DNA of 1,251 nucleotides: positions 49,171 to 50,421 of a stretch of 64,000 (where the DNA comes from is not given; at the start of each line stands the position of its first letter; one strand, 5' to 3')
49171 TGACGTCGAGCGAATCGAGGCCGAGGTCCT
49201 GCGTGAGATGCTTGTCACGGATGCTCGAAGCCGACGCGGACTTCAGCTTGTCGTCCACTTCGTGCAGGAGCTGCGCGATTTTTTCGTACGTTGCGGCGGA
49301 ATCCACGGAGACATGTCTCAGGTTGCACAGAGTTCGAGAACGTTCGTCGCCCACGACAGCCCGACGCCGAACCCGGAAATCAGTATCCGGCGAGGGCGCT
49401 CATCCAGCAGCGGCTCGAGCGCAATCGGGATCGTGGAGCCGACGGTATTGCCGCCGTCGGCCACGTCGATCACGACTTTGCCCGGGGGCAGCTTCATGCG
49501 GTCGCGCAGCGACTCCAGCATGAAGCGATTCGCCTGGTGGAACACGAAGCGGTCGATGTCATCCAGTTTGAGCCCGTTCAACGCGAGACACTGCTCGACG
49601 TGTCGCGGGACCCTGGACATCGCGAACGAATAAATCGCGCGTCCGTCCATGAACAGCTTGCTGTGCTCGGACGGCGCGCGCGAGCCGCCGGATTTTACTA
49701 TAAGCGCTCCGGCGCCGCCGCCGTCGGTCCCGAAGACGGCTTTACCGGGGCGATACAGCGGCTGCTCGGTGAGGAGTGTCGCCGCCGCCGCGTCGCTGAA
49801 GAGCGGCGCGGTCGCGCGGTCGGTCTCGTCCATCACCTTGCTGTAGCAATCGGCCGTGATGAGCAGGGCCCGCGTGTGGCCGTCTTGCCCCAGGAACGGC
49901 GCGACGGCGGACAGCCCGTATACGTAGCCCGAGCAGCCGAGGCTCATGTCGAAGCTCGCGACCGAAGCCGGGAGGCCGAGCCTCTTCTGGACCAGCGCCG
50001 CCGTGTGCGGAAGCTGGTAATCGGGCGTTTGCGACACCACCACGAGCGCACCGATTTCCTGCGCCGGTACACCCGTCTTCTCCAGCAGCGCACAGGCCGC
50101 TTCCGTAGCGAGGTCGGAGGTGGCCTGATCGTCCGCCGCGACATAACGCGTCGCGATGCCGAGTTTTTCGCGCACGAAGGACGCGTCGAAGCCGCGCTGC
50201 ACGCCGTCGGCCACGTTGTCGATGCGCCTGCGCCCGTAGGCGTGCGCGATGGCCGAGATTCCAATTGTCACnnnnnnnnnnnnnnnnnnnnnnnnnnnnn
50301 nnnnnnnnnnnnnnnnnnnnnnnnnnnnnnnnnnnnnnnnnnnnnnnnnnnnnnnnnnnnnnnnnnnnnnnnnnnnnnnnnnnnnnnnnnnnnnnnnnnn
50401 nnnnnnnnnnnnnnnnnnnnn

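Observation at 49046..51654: ACP - KASIII - unknown X - GNAT module embedded directly downstream of pseI: candidate route to an N-acylated (for example 3-hydroxybutyryl-type) nonulosonic acid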

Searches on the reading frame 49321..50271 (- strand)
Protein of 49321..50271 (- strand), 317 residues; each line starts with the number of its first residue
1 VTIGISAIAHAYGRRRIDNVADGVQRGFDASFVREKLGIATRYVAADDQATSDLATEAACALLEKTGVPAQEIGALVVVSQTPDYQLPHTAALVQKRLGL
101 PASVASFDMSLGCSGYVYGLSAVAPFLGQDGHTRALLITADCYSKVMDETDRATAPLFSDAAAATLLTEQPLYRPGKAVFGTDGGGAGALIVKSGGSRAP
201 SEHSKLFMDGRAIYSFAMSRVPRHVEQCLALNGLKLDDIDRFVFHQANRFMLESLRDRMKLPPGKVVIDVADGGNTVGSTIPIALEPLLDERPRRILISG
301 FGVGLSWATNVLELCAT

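Call 5: search_protein_families(library=pfam, max_evalue=0.01, proteins=[window:49321-50271:-])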
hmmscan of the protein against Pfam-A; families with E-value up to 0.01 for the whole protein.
seq(317 aa): 4 families
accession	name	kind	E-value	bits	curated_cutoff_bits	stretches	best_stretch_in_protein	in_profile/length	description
PF08541.16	ACP_syn_III_C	-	3.5e-23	82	26.6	1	229-313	1-89/90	3-Oxoacyl-[acyl-carrier-protein (ACP)] synthase III C terminal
PF08545.16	ACP_syn_III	-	7.2e-18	64.7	24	1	107-183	1-79/80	3-Oxoacyl-[acyl-carrier-protein (ACP)] synthase III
PF08392.18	FAE1_CUT1_RppA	-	8.8e-06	25.7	27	1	51-172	83-208/290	FAE1/Type III polyketide synthase-like protein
PF00195.25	Chal_sti_synt_N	-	3.4e-05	23.8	27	1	50-142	98-190/225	Chalcone and stilbene synthases, N-terminal domain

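Call 6: search_protein_families(library=ncbifam, max_evalue=0.01, proteins=[window:49321-50271:-])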
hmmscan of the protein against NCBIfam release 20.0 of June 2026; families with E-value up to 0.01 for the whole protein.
seq(317 aa): 14 families
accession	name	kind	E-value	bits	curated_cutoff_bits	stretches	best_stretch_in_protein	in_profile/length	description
NF006829.0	PRK09352.1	subfamily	2.6e-71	240.3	249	1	5-314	7-321/322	beta-ketoacyl-ACP synthase 3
TIGR00747.1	fabH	subfamily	1e-57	195.7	292.1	1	32-312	32-320/322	beta-ketoacyl-ACP synthase III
NF004623.0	PRK05963.1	equivalog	6.3e-47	160.5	437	1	6-305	9-319/328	beta-ketoacyl-ACP synthase III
NF009519.0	PRK12880.1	equivalog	1.5e-39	136.4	436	1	36-313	45-337/353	beta-ketoacyl-ACP synthase III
NF005541.0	PRK07204.1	equivalog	6.4e-34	117.8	402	1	16-313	18-328/329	beta-ketoacyl-ACP synthase III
NF006720.0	PRK09258.1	equivalog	3.3e-22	79.3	285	1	36-306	46-330/338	3-oxoacyl-ACP synthase III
NF005703.0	PRK07515.1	equivalog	2.9e-19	69.2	304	2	51-170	96-213/373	beta-ketoacyl-ACP synthase III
NF005308.0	PRK06840.1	equivalog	9.3e-19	67.6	315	1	3-205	5-211/339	3-oxoacyl-ACP synthase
NF003274.0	PRK04262.1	equivalog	1.6e-16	60.3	244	1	26-304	26-298/347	hydroxymethylglutaryl-CoA synthase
TIGR00748.1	HMG_CoA_syn_Arc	equivalog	1.5e-08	34.3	353.35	1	27-305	26-298/345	hydroxymethylglutaryl-CoA synthase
NF042429.2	DHPHCoAsyn_DpgA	equivalog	2.4e-08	33.3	425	1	48-173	67-196/350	3,5-dihydroxyphenylacetyl-CoA synthase DpgA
NF005293.2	PRK06816.1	subfamily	1.3e-05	24.5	450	0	35-102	40-112/378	StlD/DarB family beta-ketosynthase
TIGR01835.1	HMG-CoA-S_prok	equivalog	0.00023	20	360.35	1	3-154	1-150/382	hydroxymethylglutaryl-CoA synthase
NF053539.1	resorcinol_DarB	exception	0.00064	19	550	0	37-99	44-110/377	dialkylresorcinol biosynthesis protein DarB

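Call 32: search_solved_structures(query=window:49321-50271:-, max_evalue=1e-10, show_alignments=2)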
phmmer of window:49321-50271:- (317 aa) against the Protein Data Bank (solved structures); distinct sequences matched with E-value up to 1e-10: 60.
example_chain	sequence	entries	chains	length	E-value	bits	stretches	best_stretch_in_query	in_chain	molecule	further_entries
3gwa_A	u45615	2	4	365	4.6e-61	210.1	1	28-309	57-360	3-oxoacyl-(Acyl-carrier-protein) synthase III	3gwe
4efi_A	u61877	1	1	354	1.3e-50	175.8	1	13-312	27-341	3-oxoacyl-(Acyl-carrier protein) synthase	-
1ub7_A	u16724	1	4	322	1.6e-43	152.5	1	31-312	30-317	3-oxoacyl-[acyl-carrier protein] synthase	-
4ryb_A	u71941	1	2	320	1.6e-42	149.2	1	30-312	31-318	3-oxoacyl-[acyl-carrier-protein] synthase 3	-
4dfe_A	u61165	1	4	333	2.4e-42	148.6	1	32-312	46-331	3-oxoacyl-[acyl-carrier-protein] synthase 3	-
5bqs_A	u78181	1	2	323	2.9e-42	148.4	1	27-312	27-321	3-oxoacyl-[acyl-carrier-protein] synthase 3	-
1zow_A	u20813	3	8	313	8.6e-40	140.2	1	3-310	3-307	3-oxoacyl-[acyl-carrier-protein] synthase III | 3-oxoacyl-[acyl-carrier-protein] synthase 3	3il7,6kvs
2x3e_A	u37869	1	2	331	1.7e-37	132.7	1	31-311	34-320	3-OXOACYL-[ACYL-CARRIER-PROTEIN] SYNTHASE 3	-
8vdb_A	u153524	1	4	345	4.1e-36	128.2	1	14-308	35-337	Beta-ketoacyl-[acyl-carrier-protein] synthase III 2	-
1hzp_A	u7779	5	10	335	7.9e-36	127.2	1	22-313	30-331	3-OXOACYL-[ACYL-CARRIER-PROTEIN] SYNTHASE III | 3-oxoacyl-[acyl-carrier-protein] synthase 3 | Beta-ketoacyl-ACP synthase III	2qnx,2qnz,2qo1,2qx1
4wzu_A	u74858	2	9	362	8.8e-36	127.1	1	32-309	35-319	3-oxoacyl-[acyl-carrier-protein] synthase 3 protein 2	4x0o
1m1m_A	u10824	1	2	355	9.7e-36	126.9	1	22-313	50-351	3-OXOACYL-[ACYL-CARRIER-PROTEIN] SYNTHASE III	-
3il6_A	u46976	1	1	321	1.8e-35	126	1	29-312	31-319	3-oxoacyl-[acyl-carrier-protein] synthase 3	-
3il5_A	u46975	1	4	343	4.5e-35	124.7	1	31-313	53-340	3-oxoacyl-[acyl-carrier-protein] synthase 3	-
2qny_A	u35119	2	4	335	4.5e-35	124.7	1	22-313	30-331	3-oxoacyl-[acyl-carrier-protein] synthase 3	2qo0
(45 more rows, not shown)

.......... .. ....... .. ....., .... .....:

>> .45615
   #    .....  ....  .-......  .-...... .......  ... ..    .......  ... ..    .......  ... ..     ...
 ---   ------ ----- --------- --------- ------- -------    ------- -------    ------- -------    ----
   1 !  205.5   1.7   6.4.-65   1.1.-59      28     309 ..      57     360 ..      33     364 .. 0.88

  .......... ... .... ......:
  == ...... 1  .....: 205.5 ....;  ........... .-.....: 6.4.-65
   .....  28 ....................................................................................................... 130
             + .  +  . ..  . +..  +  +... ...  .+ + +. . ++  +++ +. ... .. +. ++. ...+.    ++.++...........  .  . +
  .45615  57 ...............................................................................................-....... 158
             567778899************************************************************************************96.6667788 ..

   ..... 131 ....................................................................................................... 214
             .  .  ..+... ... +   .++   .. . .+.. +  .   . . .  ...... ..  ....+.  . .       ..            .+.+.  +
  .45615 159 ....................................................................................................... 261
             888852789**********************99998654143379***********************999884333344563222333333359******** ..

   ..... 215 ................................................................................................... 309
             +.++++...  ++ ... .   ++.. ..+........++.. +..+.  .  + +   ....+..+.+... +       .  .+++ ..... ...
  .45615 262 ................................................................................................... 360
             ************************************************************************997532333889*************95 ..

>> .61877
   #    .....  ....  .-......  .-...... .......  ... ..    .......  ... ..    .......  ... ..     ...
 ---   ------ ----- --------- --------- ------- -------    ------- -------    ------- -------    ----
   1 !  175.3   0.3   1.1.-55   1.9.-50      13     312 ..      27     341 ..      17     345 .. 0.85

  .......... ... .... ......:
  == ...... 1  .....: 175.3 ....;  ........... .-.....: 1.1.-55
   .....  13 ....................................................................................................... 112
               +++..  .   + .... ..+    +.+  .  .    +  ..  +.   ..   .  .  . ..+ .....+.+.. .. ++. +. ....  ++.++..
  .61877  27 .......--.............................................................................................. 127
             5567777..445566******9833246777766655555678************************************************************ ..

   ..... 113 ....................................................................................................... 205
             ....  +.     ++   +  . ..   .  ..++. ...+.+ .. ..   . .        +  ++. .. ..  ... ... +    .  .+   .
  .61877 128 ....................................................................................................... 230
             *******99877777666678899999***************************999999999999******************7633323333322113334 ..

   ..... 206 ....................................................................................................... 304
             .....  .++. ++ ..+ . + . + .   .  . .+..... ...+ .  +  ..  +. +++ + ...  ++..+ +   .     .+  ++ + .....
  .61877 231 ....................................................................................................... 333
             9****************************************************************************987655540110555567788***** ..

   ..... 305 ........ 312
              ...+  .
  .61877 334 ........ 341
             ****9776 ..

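Call 90: find_homologous_proteins(query=window:49321-50271:-, max_evalue=1e-30)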
Query window:49321-50271:- (317 aa): 7938 proteins with E <= 1e-30 among 8000 candidates; the best 120 are listed.
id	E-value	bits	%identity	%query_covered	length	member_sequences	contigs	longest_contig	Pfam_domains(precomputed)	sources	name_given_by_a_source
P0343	8.0e-203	690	98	100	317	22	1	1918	PF08545.17,PF08541.17,PF08392.19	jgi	jgi:3-oxoacyl-[acyl-carrier-protein] synthase-3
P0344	2.8e-201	685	98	100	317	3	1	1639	PF08545.17,PF08541.17,PF08392.19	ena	-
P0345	1.0e-182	624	90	100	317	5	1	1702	PF08545.17,PF08541.17,PF08392.19,PF00195.26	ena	-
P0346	7.6e-164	562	81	100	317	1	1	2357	PF08545.17,PF08541.17,PF00195.26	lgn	-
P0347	6.2e-159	546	77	99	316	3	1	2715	PF08545.17,PF08541.17,PF08392.19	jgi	jgi:3-oxoacyl-[acyl-carrier-protein] synthase-3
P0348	1.3e-158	545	76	99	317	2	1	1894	PF08545.17,PF08541.17,PF08392.19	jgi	jgi:3-oxoacyl-[acyl-carrier-protein] synthase-3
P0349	1.3e-158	545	77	99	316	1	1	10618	PF08545.17,PF08541.17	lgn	-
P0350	2.0e-158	545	78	99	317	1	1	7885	PF08545.17,PF08541.17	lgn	-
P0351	3.5e-158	544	77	99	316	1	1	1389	PF08545.17,PF08541.17,PF00195.26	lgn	-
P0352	5.3e-158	543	79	99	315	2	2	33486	PF08545.17,PF08541.17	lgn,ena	-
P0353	1.2e-157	542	77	99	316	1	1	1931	PF08545.17,PF08541.17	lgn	-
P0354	2.5e-156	538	78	99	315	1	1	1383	PF08545.17,PF08541.17,PF00195.26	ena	-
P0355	5.9e-156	537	77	99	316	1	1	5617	PF08545.17,PF08541.17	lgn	-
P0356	2.6e-155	534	77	99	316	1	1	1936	PF08545.17,PF08541.17,PF08392.19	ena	-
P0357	2.8e-155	534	76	100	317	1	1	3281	PF08545.17,PF08541.17,PF08392.19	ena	-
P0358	1.2e-154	532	76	99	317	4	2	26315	PF08545.17,PF08541.17,PF08392.19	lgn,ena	-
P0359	2.9e-154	531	76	99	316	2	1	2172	PF08545.17,PF08541.17,PF00195.26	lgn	-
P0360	6.3e-154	530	77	99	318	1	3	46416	PF08545.17,PF08541.17,PF08392.19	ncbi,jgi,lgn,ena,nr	ncbi:MAG TPA: ketoacyl-ACP synthase III [Burkholderiales bacterium]|nr:ketoacyl-ACP synthase III [Bu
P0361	6.4e-154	530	76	99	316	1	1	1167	PF08545.17,PF08541.17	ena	-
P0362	1.4e-153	529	78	98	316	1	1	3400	PF08545.17,PF08541.17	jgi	jgi:3-oxoacyl-[acyl-carrier-protein] synthase-3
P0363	4.8e-153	527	77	99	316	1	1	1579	PF08545.17,PF08541.17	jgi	jgi:3-oxoacyl-[acyl-carrier-protein] synthase-3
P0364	4.9e-153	527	77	99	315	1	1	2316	PF08545.17,PF08541.17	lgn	-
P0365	2.8e-152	524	75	99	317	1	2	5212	PF08545.17,PF08541.17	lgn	-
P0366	6.5e-152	523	76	99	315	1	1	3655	PF08545.17,PF08541.17,PF08392.19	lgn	-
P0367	6.7e-152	523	76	99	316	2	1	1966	PF08545.17,PF08541.17,PF08392.19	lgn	-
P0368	2.0e-151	522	75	99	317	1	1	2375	PF08545.17,PF08541.17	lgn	-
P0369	2.7e-151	521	78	98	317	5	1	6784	PF08545.17,PF08541.17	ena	-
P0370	3.0e-151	521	76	100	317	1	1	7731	PF08545.17,PF08541.17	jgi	-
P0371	4.0e-151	521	76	99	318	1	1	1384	PF08545.17,PF08541.17,PF00195.26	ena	-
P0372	2.3e-149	515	73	99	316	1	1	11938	PF08545.17,PF08541.17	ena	-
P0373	2.9e-149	515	73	99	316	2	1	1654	PF08545.17,PF08541.17,PF08392.19,PF00195.26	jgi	jgi:3-oxoacyl-[acyl-carrier-protein] synthase-3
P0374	1.0e-148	513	73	99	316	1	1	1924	PF08545.17,PF08541.17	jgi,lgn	-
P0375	3.1e-146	505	74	100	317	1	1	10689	PF08545.17,PF08541.17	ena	-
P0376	4.3e-144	498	73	99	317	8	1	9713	PF08545.17,PF08541.17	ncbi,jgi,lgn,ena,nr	ncbi:MAG: hypothetical protein A3I02_10270 [Betaproteobacteria bacterium RIFCSPLOWO2_02_FULL_67_26]|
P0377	1.2e-141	490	72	99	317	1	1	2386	PF08545.17,PF08541.17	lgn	-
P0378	2.2e-141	489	71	99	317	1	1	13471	PF08545.17,PF08541.17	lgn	-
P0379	3.9e-140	485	72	99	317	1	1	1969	PF08545.17,PF08541.17,PF00195.26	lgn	-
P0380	1.3e-139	483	71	98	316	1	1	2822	PF08545.17,PF08541.17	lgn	-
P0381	2.2e-139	482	69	100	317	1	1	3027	PF08545.17,PF08541.17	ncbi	-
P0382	3.0e-134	465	68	99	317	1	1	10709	PF08545.17,PF08541.17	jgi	jgi:3-oxoacyl-[acyl-carrier-protein] synthase-3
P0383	8.3e-133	461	80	83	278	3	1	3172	PF08545.17,PF08541.17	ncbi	ncbi:MAG: ketoacyl-ACP synthase III, partial [Burkholderiales bacterium]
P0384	8.8e-128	444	65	100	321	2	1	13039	PF08545.17,PF08541.17,PF08392.19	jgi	jgi:3-oxoacyl-[acyl-carrier-protein] synthase-3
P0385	5.5e-125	435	62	99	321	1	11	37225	PF08545.17,PF08541.17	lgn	-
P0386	1.4e-121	424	62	100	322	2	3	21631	PF08545.17,PF08541.17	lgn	-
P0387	1.5e-120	420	62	99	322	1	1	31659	PF08545.17,PF08541.17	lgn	-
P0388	8.2e-119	415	62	98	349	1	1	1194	PF08545.17,PF08541.17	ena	-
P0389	4.5e-117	409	60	99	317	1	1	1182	PF08545.17,PF08541.17,PF08392.19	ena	-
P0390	1.4e-116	407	60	99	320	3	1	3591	PF08545.17,PF08541.17,PF08392.19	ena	-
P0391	6.0e-115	402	59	98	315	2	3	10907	PF08545.17,PF08541.17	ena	-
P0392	3.2e-114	399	59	98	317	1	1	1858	PF08545.17,PF08541.17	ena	-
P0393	1.2e-112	394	59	98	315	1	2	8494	PF08545.17,PF08541.17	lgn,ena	-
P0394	2.6e-110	387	56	98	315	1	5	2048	PF08545.17,PF08541.17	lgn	-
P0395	7.2e-110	385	56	98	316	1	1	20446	PF08545.17,PF08541.17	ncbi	-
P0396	2.4e-109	383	55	99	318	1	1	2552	PF08545.17,PF08541.17,PF08392.19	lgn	-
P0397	6.3e-107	376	57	97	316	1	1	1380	PF08545.17,PF08541.17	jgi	jgi:3-oxoacyl-[acyl-carrier-protein] synthase-3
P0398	9.8e-105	368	56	98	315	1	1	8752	PF08545.17,PF08541.17,PF08392.19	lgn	-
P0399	1.4e-104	368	57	98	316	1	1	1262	PF08545.17,PF08541.17,PF00195.26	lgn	-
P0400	3.8e-104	366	55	98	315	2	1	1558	PF08545.17,PF08541.17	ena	-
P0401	2.0e-103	364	55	98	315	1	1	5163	PF08545.17,PF08541.17,PF08392.19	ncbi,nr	ncbi:MAG: ketoacyl-ACP synthase III [Bacteroidetes bacterium]|nr:ketoacyl-ACP synthase III [Bacteroi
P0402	1.1e-101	358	55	98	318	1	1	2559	PF08545.17,PF08541.17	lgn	-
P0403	2.8e-101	357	57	99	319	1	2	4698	PF08545.17,PF08541.17,PF08392.19,PF00195.26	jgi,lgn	-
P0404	1.4e-100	355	57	99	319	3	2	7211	PF08545.17,PF08541.17,PF08392.19,PF00195.26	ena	-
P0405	6.9e-99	349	54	99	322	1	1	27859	PF08545.17,PF08541.17,PF08392.19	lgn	-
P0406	1.1e-98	349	53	99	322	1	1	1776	PF08545.17,PF08541.17,PF08392.19,PF00195.26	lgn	-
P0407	1.5e-97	345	55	100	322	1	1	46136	PF08545.17,PF08541.17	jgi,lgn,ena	-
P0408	2.1e-97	344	54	98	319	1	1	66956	PF08545.17,PF08541.17,PF08392.19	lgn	-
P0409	6.7e-96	339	54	99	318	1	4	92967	PF08545.17,PF08541.17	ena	-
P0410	1.6e-95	338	53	99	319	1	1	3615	PF08545.17,PF08541.17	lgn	-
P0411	2.2e-95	338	53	98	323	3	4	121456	PF08545.17,PF08541.17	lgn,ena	-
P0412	3.0e-95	337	53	98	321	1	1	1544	PF08545.17,PF08541.17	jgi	-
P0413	3.2e-95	337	52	99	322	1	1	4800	PF08545.17,PF08541.17,PF08392.19,PF00195.26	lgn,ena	-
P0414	3.4e-95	337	76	65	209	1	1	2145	PF08545.17,PF08541.17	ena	-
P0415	8.3e-95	336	53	98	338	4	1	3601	PF08545.17,PF08541.17,PF08392.19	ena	-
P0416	9.2e-95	336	50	99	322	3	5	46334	PF08545.17,PF08541.17,PF08392.19,PF00195.26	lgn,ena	-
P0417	5.0e-94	333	53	99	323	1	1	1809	PF08545.17,PF08541.17,PF08392.19,PF00195.26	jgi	-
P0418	1.2e-93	332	52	100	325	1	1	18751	PF08545.17,PF08541.17,PF08392.19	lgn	-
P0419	3.4e-93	330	54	98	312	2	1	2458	PF08545.17,PF08541.17,PF08392.19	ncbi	ncbi:MAG: 3-oxoacyl-ACP synthase III family protein, partial [Alphaproteobacteria bacterium]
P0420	4.9e-93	330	53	99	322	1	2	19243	PF08545.17,PF08541.17,PF08392.19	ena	-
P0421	7.8e-93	329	51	98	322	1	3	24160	PF08545.17,PF08541.17,PF08392.19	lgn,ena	-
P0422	8.5e-93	329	53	98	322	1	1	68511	PF08545.17,PF08541.17,PF08392.19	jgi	jgi:3-oxoacyl-[acyl-carrier-protein] synthase III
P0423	1.8e-92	328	54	91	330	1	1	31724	PF08545.17,PF08541.17,PF08392.19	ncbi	-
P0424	2.0e-92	328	54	99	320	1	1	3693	PF08545.17,PF08541.17,PF08392.19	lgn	-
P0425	2.1e-92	328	52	98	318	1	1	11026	PF08545.17,PF08541.17,PF08392.19,PF00195.26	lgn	-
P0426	3.2e-92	327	50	98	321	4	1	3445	PF08545.17,PF08541.17,PF08392.19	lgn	-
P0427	1.0e-91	326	51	98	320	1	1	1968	PF08545.17,PF08541.17,PF08392.19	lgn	-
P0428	1.4e-91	325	49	98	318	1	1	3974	PF08545.17,PF08541.17,PF00195.26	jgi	jgi:3-oxoacyl-[acyl-carrier-protein] synthase-3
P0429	1.8e-91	325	54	98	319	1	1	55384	PF08545.17,PF08541.17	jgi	-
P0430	2.2e-91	325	52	99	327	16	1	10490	PF08545.17,PF08541.17,PF08392.19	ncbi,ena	-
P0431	3.0e-91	324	48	100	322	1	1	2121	PF08545.17,PF08541.17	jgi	jgi:3-oxoacyl-[acyl-carrier-protein] synthase-3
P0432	4.1e-91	324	53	98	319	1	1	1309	PF08545.17,PF08541.17,PF00195.26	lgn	-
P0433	6.5e-91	323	54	98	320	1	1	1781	PF08545.17,PF08541.17,PF08392.19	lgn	-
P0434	1.2e-90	322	52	98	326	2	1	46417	PF08545.17,PF08541.17,PF08392.19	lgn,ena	-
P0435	1.5e-90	322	51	98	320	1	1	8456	PF08545.17,PF08541.17,PF08392.19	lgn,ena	-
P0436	1.9e-90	321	50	98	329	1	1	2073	PF08545.17,PF08541.17,PF08392.19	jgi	jgi:3-oxoacyl-[acyl-carrier-protein] synthase-3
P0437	2.2e-90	321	52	98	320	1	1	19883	PF08545.17,PF08541.17,PF08392.19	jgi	jgi:3-oxoacyl-[acyl-carrier-protein] synthase III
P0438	2.3e-90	321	49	98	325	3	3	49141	PF08545.17,PF08541.17,PF08392.19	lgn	-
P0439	4.4e-90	320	52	98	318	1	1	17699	PF08545.17,PF08541.17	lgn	-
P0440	5.6e-90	320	52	98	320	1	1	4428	PF08545.17,PF08541.17,PF08392.19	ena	-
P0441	5.7e-90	320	51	91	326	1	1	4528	PF08545.17,PF08541.17,PF08392.19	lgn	-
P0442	9.0e-90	319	49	98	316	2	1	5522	PF08545.17,PF08541.17,PF00195.26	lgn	-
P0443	1.0e-89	319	51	98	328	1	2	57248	PF08545.17,PF08541.17,PF08392.19,PF00195.26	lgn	-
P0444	1.5e-89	318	52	99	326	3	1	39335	PF08545.17,PF08541.17,PF08392.19,PF00195.26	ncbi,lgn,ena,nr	ncbi:MAG: ketoacyl-ACP synthase III [Alphaproteobacteria bacterium]|nr:ketoacyl-ACP synthase III [Al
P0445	1.7e-89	318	49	98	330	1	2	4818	PF08545.17,PF08541.17,PF08392.19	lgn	-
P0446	5.3e-89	317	52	100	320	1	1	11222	PF08545.17,PF08541.17,PF00195.26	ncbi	-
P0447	8.5e-89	316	50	98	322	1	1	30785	PF08545.17,PF08541.17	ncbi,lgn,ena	-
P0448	1.4e-88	315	50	99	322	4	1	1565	PF08545.17,PF08541.17,PF00195.26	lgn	-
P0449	2.7e-88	314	49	98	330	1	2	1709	PF08545.17,PF08541.17,PF08392.19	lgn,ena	-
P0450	2.9e-88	314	53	97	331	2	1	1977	PF08545.17,PF08541.17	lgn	-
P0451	3.9e-88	314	48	98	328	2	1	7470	PF08545.17,PF08541.17,PF08392.19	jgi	jgi:3-oxoacyl-[acyl-carrier-protein] synthase-3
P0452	4.0e-88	314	51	98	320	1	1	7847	PF08545.17,PF08541.17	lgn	-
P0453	5.3e-88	313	50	98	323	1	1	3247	PF08545.17,PF08541.17,PF00195.26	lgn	-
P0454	6.1e-88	313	51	99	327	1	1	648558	PF08545.17,PF08541.17,PF08392.19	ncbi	-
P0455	7.1e-88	313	52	91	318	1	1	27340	PF08545.17,PF08541.17,PF08392.19,PF00195.26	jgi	jgi:3-oxoacyl-[acyl-carrier-protein] synthase III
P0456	1.0e-87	312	53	98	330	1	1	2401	PF08545.17,PF08541.17,PF00195.26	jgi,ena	-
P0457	2.9e-87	311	50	99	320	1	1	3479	PF08545.17,PF08541.17,PF08392.19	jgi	jgi:3-oxoacyl-[acyl-carrier-protein] synthase III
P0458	2.9e-87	311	51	98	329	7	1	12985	PF08545.17,PF08541.17,PF08392.19,PF00195.26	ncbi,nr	ncbi:MAG TPA: ketoacyl-ACP synthase III [Planctomycetota bacterium]|nr:ketoacyl-ACP synthase III [Pl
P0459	5.8e-87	310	52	98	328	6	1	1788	PF08545.17,PF08541.17,PF08392.19,PF00195.26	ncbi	-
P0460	7.2e-87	310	52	98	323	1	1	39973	PF08545.17,PF08541.17,PF08392.19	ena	-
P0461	8.6e-87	309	49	98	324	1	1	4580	PF08545.17,PF08541.17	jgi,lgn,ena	-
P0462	1.9e-86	308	49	98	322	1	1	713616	PF08545.17,PF08541.17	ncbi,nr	ncbi:MAG: ketoacyl-ACP synthase III [Alphaproteobacteria bacterium]|nr:ketoacyl-ACP synthase III [Al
